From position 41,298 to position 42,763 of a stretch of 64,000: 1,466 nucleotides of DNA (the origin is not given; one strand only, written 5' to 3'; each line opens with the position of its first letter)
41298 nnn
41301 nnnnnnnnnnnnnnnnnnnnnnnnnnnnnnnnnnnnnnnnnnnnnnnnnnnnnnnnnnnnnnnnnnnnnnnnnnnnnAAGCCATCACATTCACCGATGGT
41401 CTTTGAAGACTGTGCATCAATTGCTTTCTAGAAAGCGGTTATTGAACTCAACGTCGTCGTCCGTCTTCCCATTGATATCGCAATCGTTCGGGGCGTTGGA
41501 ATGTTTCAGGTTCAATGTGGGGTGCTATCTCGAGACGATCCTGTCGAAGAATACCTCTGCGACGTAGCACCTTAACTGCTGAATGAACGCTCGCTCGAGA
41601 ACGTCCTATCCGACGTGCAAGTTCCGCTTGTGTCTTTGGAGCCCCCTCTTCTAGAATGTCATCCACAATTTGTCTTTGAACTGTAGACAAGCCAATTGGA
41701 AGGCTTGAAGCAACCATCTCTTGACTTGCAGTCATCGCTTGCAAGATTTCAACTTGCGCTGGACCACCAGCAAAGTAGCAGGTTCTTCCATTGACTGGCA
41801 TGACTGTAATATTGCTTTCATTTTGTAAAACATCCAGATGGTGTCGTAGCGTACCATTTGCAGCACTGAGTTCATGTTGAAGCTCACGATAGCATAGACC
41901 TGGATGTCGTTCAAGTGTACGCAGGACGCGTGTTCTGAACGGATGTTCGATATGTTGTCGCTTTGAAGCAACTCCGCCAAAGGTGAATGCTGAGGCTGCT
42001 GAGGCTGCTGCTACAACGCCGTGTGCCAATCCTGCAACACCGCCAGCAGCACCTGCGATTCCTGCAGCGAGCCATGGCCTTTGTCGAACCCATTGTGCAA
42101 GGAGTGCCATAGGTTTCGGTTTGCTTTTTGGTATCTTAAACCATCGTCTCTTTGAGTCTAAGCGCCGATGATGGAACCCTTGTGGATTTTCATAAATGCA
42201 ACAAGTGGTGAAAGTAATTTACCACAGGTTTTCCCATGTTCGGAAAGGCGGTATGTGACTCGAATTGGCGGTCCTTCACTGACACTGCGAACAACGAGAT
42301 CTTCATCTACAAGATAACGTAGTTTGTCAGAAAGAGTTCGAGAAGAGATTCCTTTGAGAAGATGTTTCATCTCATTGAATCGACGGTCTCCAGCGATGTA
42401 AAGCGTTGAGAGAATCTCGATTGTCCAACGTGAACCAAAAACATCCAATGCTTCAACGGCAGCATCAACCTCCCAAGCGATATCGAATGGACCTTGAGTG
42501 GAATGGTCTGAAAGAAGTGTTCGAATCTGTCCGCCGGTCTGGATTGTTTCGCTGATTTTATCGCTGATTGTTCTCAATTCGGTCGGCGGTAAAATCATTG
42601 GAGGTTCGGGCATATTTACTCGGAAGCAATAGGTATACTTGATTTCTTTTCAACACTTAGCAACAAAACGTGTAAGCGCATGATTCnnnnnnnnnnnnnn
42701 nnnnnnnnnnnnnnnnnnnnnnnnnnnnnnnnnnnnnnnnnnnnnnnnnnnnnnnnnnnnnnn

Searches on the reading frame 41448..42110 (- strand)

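Call 13: search_protein_families(library=pfam, proteins=[window:41448-42110:-], max_evalue=0.001)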
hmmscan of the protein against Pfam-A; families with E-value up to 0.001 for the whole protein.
window:41448-42110:- (220 aa): 12 families
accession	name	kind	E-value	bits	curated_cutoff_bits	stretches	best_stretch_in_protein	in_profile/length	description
PF13412.12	HTH_24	-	1.8e-12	47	21.9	2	152-189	11-48/48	Winged helix-turn-helix DNA-binding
PF24266.1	HTH_HVO_0163_N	-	3.6e-09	37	31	1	59-115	4-60/70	HVO_0163, N-terminal HTH domain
PF09339.16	HTH_IclR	-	7.9e-09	35.6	22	1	152-191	11-51/52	IclR helix-turn-helix domain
PF12802.13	MarR_2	-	2.2e-07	31.4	27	1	140-190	2-52/61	MarR family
PF12840.13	HTH_20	-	1.4e-06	28.6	27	0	144-190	5-50/51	Helix-turn-helix domain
PF01047.28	MarR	-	2.4e-05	24.6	24.6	0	151-189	11-48/59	MarR family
PF01022.26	HTH_5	-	2.9e-05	24.3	22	0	57-97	2-41/47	Bacterial regulatory protein, arsR family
PF25212.1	HVO_A0114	-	0.00013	22.1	27.6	1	145-191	24-69/84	HVO_A0114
PF13730.12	HTH_36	-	0.00016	21.8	25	0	160-188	27-55/55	Helix-turn-helix domain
PF01726.22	LexA_DNA_bind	-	0.00018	21.6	23.7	0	146-191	13-59/65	LexA DNA binding domain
PF25213.1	HVO_A0261_N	-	0.00033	20.9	35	0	154-191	21-57/86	HVO_A0261 N-terminal domain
PF13545.12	HTH_Crp_2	-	0.00058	20.2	27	1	158-195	22-61/70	Crp-like helix-turn-helix domain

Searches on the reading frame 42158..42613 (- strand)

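Call 13: search_protein_families(library=pfam, proteins=[window:42158-42613:-], max_evalue=0.001)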
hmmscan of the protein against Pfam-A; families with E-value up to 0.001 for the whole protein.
window:42158-42613:- (151 aa): 1 family
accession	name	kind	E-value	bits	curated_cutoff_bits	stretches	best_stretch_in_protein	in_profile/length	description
PF01638.23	HxlR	-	6.4e-17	61.6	20.8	1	59-142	2-84/91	HxlR-like helix-turn-helix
